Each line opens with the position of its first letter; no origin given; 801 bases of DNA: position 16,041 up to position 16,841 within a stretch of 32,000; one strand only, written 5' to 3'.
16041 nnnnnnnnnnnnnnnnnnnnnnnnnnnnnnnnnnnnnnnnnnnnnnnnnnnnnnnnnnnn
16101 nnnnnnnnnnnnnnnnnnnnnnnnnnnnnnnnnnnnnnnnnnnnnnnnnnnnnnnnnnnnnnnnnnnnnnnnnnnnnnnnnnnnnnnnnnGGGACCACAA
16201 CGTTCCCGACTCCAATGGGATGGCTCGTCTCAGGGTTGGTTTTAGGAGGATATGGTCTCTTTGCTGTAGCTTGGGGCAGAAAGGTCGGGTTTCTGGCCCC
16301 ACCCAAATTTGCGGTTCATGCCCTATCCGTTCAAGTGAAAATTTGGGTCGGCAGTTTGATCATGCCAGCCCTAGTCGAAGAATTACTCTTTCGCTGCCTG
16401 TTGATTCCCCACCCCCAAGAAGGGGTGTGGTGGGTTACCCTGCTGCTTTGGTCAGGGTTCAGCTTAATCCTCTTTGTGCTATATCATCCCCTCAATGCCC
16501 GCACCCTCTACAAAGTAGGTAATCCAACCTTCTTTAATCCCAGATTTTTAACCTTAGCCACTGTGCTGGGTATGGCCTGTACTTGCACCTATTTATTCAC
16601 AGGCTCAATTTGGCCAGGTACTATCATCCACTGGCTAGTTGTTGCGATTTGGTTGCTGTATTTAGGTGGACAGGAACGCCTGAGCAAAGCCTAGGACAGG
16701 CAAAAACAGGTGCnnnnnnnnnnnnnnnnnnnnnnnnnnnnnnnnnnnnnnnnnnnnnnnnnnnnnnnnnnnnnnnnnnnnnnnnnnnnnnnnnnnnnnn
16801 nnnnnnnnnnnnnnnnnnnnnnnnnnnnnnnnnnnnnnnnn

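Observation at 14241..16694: Unknown ~650-aa domain fused to a CPBP/Abi intramembrane protease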

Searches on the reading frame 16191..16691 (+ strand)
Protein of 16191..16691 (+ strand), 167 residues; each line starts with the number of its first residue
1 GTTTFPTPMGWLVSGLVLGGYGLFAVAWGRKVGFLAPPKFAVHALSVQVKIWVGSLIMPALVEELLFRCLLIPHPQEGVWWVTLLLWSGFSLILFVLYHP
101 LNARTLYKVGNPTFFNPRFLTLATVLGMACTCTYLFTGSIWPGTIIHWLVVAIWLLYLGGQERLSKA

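Call 69: search_solved_structures(query=window:16191-16691:+, max_evalue=10, show_alignments=2)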
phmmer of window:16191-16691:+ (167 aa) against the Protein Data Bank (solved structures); distinct sequences matched with E-value up to 10: 0.
